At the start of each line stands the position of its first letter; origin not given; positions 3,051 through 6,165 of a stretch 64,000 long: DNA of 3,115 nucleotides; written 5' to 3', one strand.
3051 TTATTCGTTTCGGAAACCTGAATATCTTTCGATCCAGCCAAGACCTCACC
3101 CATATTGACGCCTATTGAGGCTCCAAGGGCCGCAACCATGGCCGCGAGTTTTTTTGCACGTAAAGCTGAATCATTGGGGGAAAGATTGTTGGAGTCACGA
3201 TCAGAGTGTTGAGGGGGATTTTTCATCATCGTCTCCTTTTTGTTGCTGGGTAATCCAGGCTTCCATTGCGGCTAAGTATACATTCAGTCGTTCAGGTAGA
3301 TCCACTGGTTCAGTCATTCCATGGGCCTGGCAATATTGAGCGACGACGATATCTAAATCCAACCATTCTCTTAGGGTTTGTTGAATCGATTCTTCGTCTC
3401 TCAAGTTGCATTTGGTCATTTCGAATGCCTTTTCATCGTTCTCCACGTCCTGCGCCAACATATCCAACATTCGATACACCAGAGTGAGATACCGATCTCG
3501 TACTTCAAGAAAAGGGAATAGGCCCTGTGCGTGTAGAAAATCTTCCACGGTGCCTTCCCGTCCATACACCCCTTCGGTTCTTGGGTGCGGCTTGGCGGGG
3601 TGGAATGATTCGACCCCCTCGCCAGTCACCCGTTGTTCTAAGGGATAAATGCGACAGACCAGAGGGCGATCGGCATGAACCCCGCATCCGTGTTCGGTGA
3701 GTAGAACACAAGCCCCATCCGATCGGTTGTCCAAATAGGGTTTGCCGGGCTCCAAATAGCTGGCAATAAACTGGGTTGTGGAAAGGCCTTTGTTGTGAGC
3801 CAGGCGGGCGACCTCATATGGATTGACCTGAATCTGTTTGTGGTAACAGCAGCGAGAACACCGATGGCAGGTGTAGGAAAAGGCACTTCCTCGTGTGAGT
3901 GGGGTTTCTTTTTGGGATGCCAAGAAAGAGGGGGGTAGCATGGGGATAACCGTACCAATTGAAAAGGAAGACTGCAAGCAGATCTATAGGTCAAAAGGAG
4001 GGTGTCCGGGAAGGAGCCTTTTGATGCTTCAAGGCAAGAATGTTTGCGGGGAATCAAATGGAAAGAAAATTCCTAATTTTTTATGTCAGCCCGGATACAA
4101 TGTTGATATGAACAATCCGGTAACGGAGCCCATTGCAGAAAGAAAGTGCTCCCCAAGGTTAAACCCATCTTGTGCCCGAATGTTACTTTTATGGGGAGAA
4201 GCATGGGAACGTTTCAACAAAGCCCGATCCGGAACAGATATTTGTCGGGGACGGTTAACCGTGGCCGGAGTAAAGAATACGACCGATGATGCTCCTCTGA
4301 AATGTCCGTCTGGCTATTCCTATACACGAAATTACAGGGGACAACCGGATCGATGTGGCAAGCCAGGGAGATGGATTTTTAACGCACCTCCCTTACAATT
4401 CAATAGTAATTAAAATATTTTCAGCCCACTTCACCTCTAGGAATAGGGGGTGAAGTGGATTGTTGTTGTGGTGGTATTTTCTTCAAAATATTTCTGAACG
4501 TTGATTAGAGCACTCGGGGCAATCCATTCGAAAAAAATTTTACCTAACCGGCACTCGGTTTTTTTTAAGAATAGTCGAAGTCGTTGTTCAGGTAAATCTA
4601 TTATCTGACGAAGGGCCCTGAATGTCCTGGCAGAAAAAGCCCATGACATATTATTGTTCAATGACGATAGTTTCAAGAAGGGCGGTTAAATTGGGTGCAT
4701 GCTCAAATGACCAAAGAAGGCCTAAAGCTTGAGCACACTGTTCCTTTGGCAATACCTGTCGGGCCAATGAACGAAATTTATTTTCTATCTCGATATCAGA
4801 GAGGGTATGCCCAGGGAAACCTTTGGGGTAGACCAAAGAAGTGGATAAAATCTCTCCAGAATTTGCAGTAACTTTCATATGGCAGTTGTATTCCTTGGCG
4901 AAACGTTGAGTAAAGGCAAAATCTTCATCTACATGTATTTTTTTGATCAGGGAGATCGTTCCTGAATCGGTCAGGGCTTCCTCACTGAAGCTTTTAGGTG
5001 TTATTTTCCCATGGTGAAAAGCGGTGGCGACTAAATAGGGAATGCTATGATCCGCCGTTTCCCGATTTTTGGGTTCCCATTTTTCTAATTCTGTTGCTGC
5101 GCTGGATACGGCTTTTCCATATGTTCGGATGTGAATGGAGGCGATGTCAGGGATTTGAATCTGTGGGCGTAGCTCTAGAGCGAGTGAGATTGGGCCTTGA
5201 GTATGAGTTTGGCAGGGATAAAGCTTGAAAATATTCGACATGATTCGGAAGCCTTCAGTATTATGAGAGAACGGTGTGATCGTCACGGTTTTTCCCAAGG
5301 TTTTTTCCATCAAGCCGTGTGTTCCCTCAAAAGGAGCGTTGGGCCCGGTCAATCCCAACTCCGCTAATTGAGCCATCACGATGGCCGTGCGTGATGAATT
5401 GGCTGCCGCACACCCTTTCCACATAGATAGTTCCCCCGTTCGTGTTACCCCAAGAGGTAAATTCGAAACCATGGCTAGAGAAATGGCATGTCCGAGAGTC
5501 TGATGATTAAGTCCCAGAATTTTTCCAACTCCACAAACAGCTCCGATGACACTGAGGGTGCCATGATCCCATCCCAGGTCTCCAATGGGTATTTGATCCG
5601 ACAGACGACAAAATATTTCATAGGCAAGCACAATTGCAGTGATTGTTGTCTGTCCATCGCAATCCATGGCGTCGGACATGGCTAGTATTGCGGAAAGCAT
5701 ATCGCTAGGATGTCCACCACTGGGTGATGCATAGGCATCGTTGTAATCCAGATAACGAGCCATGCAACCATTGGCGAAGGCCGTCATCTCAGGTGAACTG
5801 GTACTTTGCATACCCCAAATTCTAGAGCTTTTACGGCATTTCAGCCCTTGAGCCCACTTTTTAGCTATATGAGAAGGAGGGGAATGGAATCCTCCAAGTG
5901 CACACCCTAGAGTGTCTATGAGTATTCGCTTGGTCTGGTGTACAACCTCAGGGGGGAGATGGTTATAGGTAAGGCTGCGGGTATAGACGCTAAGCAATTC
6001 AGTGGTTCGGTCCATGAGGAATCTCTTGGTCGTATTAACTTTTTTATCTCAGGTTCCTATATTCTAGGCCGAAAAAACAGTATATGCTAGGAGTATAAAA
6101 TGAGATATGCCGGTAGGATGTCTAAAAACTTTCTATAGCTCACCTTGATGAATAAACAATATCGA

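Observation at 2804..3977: YkgJ/FliB-like Fe-S enzyme coupled to a 16-aa Lys-repeat peptide: candidate new RiPP / peptide-modification system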

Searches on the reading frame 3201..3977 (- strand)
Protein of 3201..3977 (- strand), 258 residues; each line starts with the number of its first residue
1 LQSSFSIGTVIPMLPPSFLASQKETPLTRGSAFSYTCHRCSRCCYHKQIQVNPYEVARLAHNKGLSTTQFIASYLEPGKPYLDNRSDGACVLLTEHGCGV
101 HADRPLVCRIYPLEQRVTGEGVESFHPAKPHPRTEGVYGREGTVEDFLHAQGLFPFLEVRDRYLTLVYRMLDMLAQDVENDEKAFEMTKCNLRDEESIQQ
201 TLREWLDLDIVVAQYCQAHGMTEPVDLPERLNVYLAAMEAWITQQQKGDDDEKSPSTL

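Call 3: search_protein_families(library=pfam, proteins=[window:3201-3977:-], max_evalue=0.1)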
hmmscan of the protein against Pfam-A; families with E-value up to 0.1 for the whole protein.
window:3201-3977:- (258 aa): 1 family
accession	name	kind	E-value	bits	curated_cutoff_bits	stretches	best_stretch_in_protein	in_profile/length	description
PF03692.20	CxxCxxCC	-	5.6e-12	46.6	23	1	37-114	2-72/85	Putative zinc- or iron-chelating domain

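Call 4: search_protein_families(library=ncbifam, proteins=[window:3201-3977:-], max_evalue=0.1)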
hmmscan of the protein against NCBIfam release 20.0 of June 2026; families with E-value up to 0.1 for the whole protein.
window:3201-3977:- (258 aa): 0 families

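Call 13: find_homologous_proteins(query=window:3201-3938:-)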
Query window:3201-3938:- (245 aa): 548 proteins with E <= 0.001 among 762 candidates; the best 120 are listed.
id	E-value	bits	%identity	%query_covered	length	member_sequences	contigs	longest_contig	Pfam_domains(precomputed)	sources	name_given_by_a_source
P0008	9.5e-168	573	100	100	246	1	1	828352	PF03692.21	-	-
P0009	2.4e-116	405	73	97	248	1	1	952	PF03692.21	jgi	jgi:Fe-S-cluster containining protein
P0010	3.7e-108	378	72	92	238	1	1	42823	PF03692.21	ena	-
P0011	4.8e-107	375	70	93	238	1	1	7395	PF03692.21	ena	-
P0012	1.4e-105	370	70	94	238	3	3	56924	PF03692.21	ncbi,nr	ncbi:MAG: YkgJ family cysteine cluster protein [Nitrospirota bacterium]|nr:YkgJ family cysteine clus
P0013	4.2e-105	368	67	94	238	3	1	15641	PF03692.21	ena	-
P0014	3.4e-104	365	69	92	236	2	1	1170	PF03692.21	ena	-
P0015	1.1e-103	364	70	93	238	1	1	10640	PF03692.21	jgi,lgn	jgi:Fe-S-cluster containining protein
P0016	3.5e-103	362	69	92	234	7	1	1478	PF03692.21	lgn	-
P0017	4.0e-103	362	68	94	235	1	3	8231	PF03692.21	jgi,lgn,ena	-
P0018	4.1e-103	362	68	92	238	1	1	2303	PF03692.21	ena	-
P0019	4.3e-103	362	65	98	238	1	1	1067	PF03692.21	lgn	-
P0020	9.5e-102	357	68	92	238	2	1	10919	PF03692.21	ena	-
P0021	1.2e-101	357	66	94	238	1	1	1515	PF03692.21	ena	-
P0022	3.1e-101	356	66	93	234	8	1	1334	PF03692.21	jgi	-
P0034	9.7e-96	338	65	91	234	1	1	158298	PF03692.21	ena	-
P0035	1.3e-92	327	61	93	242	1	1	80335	PF03692.21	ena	-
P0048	9.9e-66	239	48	90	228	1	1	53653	PF03692.21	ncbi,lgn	-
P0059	2.8e-63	231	50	87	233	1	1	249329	PF03692.21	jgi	-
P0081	2.2e-61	225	46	88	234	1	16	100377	PF03692.21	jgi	jgi:uncharacterized protein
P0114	8.8e-59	217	46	91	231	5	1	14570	PF03692.21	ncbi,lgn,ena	ncbi:MAG: YkgJ family cysteine cluster protein [Burkholderiales bacterium]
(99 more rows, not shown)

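Call 15: find_encoding_contigs(protein=P0034, flank=4000, max_places=1)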
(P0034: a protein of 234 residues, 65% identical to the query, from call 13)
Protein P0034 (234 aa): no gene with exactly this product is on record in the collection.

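Call 16: find_encoding_contigs(protein=P0035, flank=4000, max_places=1)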
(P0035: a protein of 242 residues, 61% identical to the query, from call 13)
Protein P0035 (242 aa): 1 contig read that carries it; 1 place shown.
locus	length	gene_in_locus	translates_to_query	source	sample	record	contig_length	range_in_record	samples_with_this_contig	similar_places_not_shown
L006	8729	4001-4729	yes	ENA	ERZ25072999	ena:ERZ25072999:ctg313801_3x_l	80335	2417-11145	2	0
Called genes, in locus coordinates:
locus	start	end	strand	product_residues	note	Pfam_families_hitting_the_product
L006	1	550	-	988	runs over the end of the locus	?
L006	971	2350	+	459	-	-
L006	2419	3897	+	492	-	-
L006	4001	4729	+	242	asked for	PF03692:CxxCxxCC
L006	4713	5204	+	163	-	-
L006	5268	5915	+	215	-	PF01797:Y1_Tnp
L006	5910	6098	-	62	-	-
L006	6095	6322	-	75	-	-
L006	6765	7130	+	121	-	-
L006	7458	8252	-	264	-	-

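Call 17: find_encoding_contigs(protein=P0048, flank=4000, max_places=1)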
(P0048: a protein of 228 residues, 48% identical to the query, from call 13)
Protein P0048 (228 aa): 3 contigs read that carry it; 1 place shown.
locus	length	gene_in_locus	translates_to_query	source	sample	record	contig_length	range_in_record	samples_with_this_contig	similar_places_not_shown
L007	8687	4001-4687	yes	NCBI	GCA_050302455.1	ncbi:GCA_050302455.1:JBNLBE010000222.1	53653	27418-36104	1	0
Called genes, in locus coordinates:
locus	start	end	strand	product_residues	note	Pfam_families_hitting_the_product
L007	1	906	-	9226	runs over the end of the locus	-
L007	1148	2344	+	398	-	-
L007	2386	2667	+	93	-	-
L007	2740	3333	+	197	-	PF13371:TPR_9 (faint), PF13424:TPR_12 (faint), PF13428:TPR_14 (faint), PF13432:TPR_16 (faint), PF23914:TPR_CcmH_CycH (faint), PF00515:TPR_1 (faint), PF07719:TPR_2 (faint), PF14559:TPR_19, +3 more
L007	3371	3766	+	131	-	-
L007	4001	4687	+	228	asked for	PF03692:CxxCxxCC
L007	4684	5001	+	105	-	-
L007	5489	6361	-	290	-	PF08843:AbiEii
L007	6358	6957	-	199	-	PF13338:AbiEi_4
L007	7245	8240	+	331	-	-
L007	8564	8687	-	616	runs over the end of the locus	PF04151:PPC (faint)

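Call 18: find_encoding_contigs(protein=P0059, flank=4000, max_places=1)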
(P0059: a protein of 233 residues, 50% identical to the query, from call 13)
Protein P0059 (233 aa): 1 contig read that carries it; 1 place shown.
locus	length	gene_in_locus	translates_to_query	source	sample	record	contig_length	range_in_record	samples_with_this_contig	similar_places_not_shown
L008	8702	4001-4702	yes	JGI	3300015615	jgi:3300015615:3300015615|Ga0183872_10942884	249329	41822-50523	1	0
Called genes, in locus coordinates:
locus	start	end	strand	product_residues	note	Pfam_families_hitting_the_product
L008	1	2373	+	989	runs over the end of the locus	PF01833:TIG (faint)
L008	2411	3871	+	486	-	-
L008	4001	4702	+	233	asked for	PF03692:CxxCxxCC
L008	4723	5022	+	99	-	-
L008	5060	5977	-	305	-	PF00126:HTH_1, PF03466:LysR_substrate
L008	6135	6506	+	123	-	-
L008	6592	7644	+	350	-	PF00034:Cytochrom_C (faint), PF03150:CCP_MauG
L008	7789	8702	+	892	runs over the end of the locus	PF22422:MGH1-like_GH, PF03200:Glyco_hydro_63 (weak)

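Call 27: find_related_loci(query=A1, collection=genome_contigs, flank=2500)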
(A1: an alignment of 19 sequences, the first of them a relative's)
Query A1 (246 aa) in genome_contigs; peptide patterns used: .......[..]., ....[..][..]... (x = any residue, [..] = any of these).
275 stretches matched a pattern; 237 encode a relative of the query (tblastn E <= 1e-3); the best 80 are kept; 80 distinct loci.
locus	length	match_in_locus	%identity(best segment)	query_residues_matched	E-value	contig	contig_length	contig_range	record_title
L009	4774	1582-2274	70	11-241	9e-109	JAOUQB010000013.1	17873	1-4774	MAG: Nitrospirota bacterium isolate 8_1_Oct_SF_Bin74 8_1_Oct_SF_Bin74_scaffold_1579_c1, whole genome shotgun sequence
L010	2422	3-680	65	16-241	5e-104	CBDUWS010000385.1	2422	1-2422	MAG TPA_asm: uncultured bacterium isolate SRR22302366_binner12_Refined_50 genome assembly, contig: ERZ25747015.48718, wh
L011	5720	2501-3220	58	1-240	1e-97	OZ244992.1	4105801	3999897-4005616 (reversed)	MAG: Nitrospirales bacterium isolate 1935713a-f4d8-487d-9b37-0ace22a13f9c genome assembly, chromosome: 1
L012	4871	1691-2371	59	15-241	2e-87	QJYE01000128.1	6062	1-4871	MAG: Nitrospirae bacterium isolate SZUA-312 scaffold_41172, whole genome shotgun sequence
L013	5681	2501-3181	56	15-241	5e-85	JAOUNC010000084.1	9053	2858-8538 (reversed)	MAG: Nitrospirota bacterium isolate 8_1_July_SF_Bin60 8_1_July_SF_Bin60_scaffold_3500_c1, whole genome shotgun sequence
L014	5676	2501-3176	66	15-240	4e-81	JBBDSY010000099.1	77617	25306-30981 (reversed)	MAG: Nitrospirales bacterium isolate LejiaC_50_18 Lejia_C_772_length_77617_cov_11, whole genome shotgun sequence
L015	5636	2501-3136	53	16-226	9e-71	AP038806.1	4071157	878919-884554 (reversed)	MAG: Nitrospira sp. NFB02 DNA, complete genome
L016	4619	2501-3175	47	7-230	7e-66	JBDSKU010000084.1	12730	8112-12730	MAG: Nitrospiraceae bacterium isolate cluster1_bin.353 k127_5651026, whole genome shotgun sequence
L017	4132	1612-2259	50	17-231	5e-66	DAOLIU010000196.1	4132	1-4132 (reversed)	MAG TPA_asm: Nitrospira sp. isolate AMR_MDS_0292 NODE_2299_length_4132_cov_6.719156, whole genome shotgun sequence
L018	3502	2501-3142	49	8-230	9e-66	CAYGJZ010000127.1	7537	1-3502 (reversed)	MAG TPA_asm: uncultured Gammaproteobacteria bacterium isolate ERP116193_co2_216 genome assembly, contig: NODE_23210_leng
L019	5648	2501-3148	50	17-230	1e-65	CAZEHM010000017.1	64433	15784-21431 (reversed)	MAG TPA_asm: uncultured Nitrospira sp. isolate binchicken_co199_128 genome assembly, contig: NODE_548_length_64433_cov_6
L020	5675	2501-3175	46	7-230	1e-64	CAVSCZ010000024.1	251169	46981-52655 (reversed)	MAG: uncultured Nitrospiraceae bacterium isolate MFD02809.bin.1.70 genome assembly, contig: contig_77368, whole genome s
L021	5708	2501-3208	45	8-242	1e-64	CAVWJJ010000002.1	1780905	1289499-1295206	MAG: uncultured beta proteobacterium isolate MFD05502.bin.2.108 genome assembly, contig: contig_27193, whole genome shot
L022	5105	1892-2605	46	8-241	4e-64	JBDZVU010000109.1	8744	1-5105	MAG: Nitrospiraceae bacterium isolate PE_soil10 NODE_2599_length_8744, whole genome shotgun sequence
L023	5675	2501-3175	47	7-230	2e-64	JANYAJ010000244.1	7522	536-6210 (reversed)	MAG: Nitrospira sp. isolate GL140_5_metabat_222_sub GL140_5_k141_2147252, whole genome shotgun sequence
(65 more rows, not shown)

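Call 37: search_solved_structures(query=A1, max_evalue=1)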
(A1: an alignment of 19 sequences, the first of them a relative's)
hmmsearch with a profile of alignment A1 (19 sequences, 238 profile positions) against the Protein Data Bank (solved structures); distinct sequences matched with E-value up to 1: 1.
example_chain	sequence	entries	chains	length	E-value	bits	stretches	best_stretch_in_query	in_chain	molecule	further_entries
7bqn_A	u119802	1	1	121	0.63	12.4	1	139-196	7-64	Rei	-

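Call 42: search_protein_families(library=ncbifam, proteins=[P0081, P0114, P0012], max_evalue=1)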
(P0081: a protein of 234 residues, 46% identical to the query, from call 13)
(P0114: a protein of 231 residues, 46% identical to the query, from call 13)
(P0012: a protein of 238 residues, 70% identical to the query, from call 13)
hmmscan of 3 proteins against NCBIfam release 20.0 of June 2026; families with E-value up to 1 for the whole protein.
P0081 (234 aa): 0 families

P0114 (231 aa): 0 families

P0012 (238 aa): 2 families
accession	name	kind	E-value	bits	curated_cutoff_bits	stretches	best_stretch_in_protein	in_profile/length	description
NF038110.1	Lys_methyl_FliB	equivalog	0.055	13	85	1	24-86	16-86/373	flagellin lysine-N-methylase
TIGR00956.1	3a01205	subfamily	0.12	9.9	1959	1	14-76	1282-1346/1394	pleiotropic drug resistance family protein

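Call 53: predict_structure(alignment_id=A2)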
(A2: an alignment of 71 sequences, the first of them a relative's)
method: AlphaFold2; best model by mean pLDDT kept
length: 246 residues; sequences in the alignment: 71
mean_pLDDT: 83.4   pTM: 0.78
mean pLDDT of the five models: 83.4, 83.0, 82.9, 81.8, 81.4
residues with pLDDT >= 90: 93; 70-90: 112; 50-70: 30; < 50: 11
segments of 3 or more residues with pLDDT < 50: 1-3, 93-96
pLDDT, mean of each block of 10 residues (from residue 1): 51 89 76 85 89 95 94 92 70 54 87 84 84 89 83 86 86 83 85 95 98 95 94 77 51
secondary structure, 60 per line:
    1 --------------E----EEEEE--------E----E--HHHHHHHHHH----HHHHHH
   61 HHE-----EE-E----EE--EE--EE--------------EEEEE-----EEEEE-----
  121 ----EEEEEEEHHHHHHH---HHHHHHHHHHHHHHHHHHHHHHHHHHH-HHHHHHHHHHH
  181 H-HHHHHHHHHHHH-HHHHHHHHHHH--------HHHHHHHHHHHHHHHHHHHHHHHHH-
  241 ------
elements in order: E20-24 H41-50 H55-62 E101-105 E111-115 E125-131 H132-138 H142-168 H170-181 H183-194 H196-206 H215-239

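Call 55: fold_search(model_id=the predicted structure, library=pdb)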
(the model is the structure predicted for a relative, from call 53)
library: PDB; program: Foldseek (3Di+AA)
matches with E <= 10: 108; with E <= 0.001: 0
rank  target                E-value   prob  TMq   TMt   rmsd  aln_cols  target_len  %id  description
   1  7d7e_A                7.5e-01  0.05  0.12  0.09  20.1       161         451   17  Structure of PKD1L3-CTD/PKD2L1 in apo state (released 2021-08-25)
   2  4z2c_B                1.0e+00  0.04  0.12  0.07  24.6       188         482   14  Quinolone(Moxifloxacin)-DNA cleavage complex of gyrase from S. pneumoniae (released 2016-09-14)
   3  9hla_A                1.1e+00  0.08  0.17  0.11  15.9       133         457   12  TRPML1 in complex with compound 9a (released 2025-06-04)
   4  9qvl                  1.2e+00  0.04  0.13  0.11  17.6       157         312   11  Crystal structure of the CtaG_C11A variant from Ruminiclostridium cellulolyticum (P2(1)2(1)2(1)-small) (released 2025-10-01)
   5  5xns_A                1.3e+00  0.02  0.12  0.08  25.9       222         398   16  Crystal structure of the Smc head domain with an extended coiled coil bound to the C-terminal domain of ScpA derived f (released 2017-08-02)
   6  5oob_A                1.4e+00  0.06  0.12  0.05  13.8       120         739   16  COMPLEX OF HUMAN NUCLEAR CAP-BINDING COMPLEX WITH M7GTP AND NELF-E C-TERMINAL PEPTIDE (released 2017-11-15)
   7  9eku_A                1.5e+00  0.05  0.15  0.10  16.6       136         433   10  (+)ML-SI3 bound TRPML1-V432A/A433G in a pre-open state (released 2025-06-18)
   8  2c8u_A                1.5e+00  0.04  0.11  0.13  13.1       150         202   11  Structure of R21Q mutant of Sh28GST (released 2006-06-21)
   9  9el0_A                1.6e+00  0.06  0.16  0.10  16.2       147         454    9  ML2-SA1 bound TRPML2 in a pre-open state (released 2025-06-18)
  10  5oob_F                1.6e+00  0.06  0.12  0.05  13.1       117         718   15  COMPLEX OF HUMAN NUCLEAR CAP-BINDING COMPLEX WITH M7GTP AND NELF-E C-TERMINAL PEPTIDE (released 2017-11-15)
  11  2wb7_A                1.6e+00  0.04  0.13  0.08  19.0       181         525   12  pT26-6p (released 2009-03-03)
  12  2cai_A                1.6e+00  0.03  0.16  0.16  14.7       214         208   10  Structure of Glutathione-S-Transferase mutant, R21L, from Schistosoma Haematobium (released 2006-06-21)
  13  6aye_A                1.7e+00  0.05  0.16  0.09  19.5       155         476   10  Human apo-TRPML3 channel at pH 7.4 (released 2017-11-08)
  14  5oo6_G                1.8e+00  0.04  0.11  0.05  15.0       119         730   16  Complex of human nuclear cap-binding complex with ARS2 C-terminal peptide (released 2017-11-15)
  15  5w3s_A                1.8e+00  0.03  0.13  0.09  18.2       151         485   10  Cryo-electron microscopy structure of a TRPML3 ion channel (released 2017-10-11)
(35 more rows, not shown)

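Call 82: search_protein_representatives(alignment_id=A1)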
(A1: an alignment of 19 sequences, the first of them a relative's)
Query: 19 sequences, 238 profile positions. Proteins with E-value up to 0.001 (for the whole library): 4410; up to 1e-10: 884; up to 1e-30: 225. The best 150 are listed.
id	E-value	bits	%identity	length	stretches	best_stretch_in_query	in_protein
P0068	1.6e-104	364.7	-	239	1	8-234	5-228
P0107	3.8e-86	304.5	-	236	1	13-236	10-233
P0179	8.7e-81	287.0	-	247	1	9-235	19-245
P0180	8.8e-77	273.8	-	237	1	13-233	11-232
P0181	3.7e-73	262.0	-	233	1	10-233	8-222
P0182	4.3e-72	258.5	-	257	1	5-232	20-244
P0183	7.1e-72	257.8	-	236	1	10-233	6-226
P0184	7.9e-72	257.6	-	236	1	13-231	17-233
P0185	1.0e-71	257.3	-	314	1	13-233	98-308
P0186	1.0e-71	257.2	-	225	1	10-229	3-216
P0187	1.7e-71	256.6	-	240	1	5-234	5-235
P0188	6.9e-71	254.5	-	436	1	14-233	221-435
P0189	1.6e-70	253.4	-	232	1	9-231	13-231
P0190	2.1e-70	253.0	-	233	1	13-233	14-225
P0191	1.4e-69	250.3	-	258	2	15-180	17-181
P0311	1.6e-48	181.3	-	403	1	16-234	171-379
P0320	7.7e-46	172.6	-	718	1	15-231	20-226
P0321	1.1e-45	172.0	-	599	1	10-232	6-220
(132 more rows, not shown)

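Call 85: search_dna_similar(query=P0008, collection=phages, mode=protein, max_evalue=1, max_rows=15)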
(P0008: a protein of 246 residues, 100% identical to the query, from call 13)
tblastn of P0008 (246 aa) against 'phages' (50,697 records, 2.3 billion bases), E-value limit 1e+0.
Records with a match: 4; places in all: 4; records where one place covers at least 80% of the query: 0.
Best place of each record, by identity: <60% 4.
By first word of the organism name: Bacteriophage 4.
By host as written in the record: - 4.
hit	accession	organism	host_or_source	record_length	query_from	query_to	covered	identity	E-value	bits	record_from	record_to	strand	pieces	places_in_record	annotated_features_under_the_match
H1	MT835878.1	Bacteriophage sp.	human fecal samples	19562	12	136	51%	26.9%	2e-4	48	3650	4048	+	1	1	record has no annotation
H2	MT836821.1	Bacteriophage sp.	human fecal samples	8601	16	101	35%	31.4%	3e-3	44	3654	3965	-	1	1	record has no annotation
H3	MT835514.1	Bacteriophage sp.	human fecal samples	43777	25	113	36%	28.3%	4e-2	41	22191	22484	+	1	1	record has no annotation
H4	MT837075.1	Bacteriophage sp.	human fecal samples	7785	76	113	15%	44.7%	3e-2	41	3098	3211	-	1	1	record has no annotation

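Call 86: search_protein_families(library=ncbifam, alignment_id=A2, max_evalue=1)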
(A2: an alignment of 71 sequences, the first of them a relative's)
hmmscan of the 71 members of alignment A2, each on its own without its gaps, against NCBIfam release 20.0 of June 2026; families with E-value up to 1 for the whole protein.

A. member 1, P0008 (246 aa): 1 family
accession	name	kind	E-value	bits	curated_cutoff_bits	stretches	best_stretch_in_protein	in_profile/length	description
NF047420.2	EF_P_mod_YmfI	equivalog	0.22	11.2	238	1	159-207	37-85/236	elongation factor P 5-aminopentanone reductase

B. families by the number of members that match (of 71 scanned): 20 families
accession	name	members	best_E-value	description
NF003504.0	PRK05170.2-2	6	0.015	YcgN family cysteine cluster protein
TIGR00956.1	3a01205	6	0.074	pleiotropic drug resistance family protein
NF038110.1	Lys_methyl_FliB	5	0.029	flagellin lysine-N-methylase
NF003499.0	PRK05170.1-2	2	0.089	YcgN family cysteine cluster protein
NF038119.1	PEP_CTERM_MHFG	1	0.013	MHFG family PEP-CTERM protein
NF003501.0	PRK05170.1-5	1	0.022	YcgN family cysteine cluster protein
NF003505.0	PRK05170.2-3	1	0.025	YcgN family cysteine cluster protein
NF003500.0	PRK05170.1-4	1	0.029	YcgN family cysteine cluster protein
NF007012.0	PRK09476.1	1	0.055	ferredoxin-type protein NapG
NF012007.0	PRK15463.1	1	0.064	cold shock-like protein CspF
NF047995.1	corrinoid_MtgC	1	0.066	glycine betaine-specific corrinoid protein MtgC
TIGR02060.1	aprB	1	0.07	adenylyl-sulfate reductase subunit beta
NF010071.0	PRK13552.1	1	0.083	fumarate reductase iron-sulfur subunit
NF007646.0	PRK10318.1-3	1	0.091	hypothetical protein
TIGR01017.1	rpsD_bact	1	0.091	30S ribosomal protein S4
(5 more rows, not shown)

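Call 88: search_protein_families(library=pfam, proteins=[P0320, P0321, P0311], max_evalue=0.001)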
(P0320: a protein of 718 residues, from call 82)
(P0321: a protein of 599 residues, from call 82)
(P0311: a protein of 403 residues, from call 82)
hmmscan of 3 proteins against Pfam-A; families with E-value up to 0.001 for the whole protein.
P0320 (718 aa): 2 families
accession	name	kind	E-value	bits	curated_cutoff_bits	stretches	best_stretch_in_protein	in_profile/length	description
PF00501.34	AMP-binding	-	4.1e-12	46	29.9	1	372-583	158-376/384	AMP-binding enzyme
PF03692.20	CxxCxxCC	-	1.6e-10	41.9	23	1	28-108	1-72/85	Putative zinc- or iron-chelating domain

P0321 (599 aa): 1 family
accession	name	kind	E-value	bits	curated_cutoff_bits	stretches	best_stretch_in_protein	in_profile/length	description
PF03692.20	CxxCxxCC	-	1.3e-10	42.2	23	1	19-99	1-72/85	Putative zinc- or iron-chelating domain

P0311 (403 aa): 1 family
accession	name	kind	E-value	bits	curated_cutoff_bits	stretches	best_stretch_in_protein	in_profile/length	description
PF03692.20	CxxCxxCC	-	6e-11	43.3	23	1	179-256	2-71/85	Putative zinc- or iron-chelating domain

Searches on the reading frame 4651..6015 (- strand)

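Call 3: search_protein_families(library=pfam, proteins=[window:4651-6015:-], max_evalue=0.1)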
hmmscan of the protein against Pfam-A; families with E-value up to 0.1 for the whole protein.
window:4651-6015:- (454 aa): 2 families
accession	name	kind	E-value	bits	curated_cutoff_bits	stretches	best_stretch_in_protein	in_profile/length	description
PF03972.19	MmgE_PrpD_N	-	1.8e-70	237.4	32.1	1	8-242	3-238/244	MmgE/PrpD N-terminal domain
PF19305.4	MmgE_PrpD_C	-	3e-38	131.8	32.1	1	266-431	1-167/173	MmgE/PrpD C-terminal domain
